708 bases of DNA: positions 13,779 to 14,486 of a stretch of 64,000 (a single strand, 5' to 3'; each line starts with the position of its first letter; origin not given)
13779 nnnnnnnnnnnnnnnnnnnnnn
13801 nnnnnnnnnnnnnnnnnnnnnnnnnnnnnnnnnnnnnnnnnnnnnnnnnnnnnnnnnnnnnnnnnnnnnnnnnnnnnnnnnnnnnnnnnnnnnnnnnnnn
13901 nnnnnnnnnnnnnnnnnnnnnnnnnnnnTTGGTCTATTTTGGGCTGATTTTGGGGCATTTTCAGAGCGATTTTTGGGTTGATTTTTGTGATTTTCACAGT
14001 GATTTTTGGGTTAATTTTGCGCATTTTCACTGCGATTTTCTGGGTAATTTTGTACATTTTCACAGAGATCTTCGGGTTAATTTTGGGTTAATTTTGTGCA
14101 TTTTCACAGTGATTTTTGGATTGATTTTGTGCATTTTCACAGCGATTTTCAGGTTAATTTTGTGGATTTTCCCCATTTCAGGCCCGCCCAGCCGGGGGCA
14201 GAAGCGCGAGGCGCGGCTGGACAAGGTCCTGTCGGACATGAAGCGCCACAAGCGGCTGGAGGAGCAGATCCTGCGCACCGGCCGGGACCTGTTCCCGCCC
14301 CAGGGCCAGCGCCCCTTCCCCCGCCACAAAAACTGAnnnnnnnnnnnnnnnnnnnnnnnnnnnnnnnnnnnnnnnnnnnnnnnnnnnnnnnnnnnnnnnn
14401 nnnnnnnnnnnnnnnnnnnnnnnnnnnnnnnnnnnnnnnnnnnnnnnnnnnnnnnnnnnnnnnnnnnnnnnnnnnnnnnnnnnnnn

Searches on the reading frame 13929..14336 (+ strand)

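Call 60: search_protein_families(library=pfam, proteins=[window:13929-14336:+], max_evalue=0.01)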
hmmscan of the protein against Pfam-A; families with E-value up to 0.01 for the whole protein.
window:13929-14336:+ (135 aa): 1 family
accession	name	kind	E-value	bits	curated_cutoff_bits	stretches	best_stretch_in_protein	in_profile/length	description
PF15364.11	PAXIP1_C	-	7.3e-09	36.3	27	1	89-114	107-132/132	PAXIP1-associated-protein-1 C term PTIP binding protein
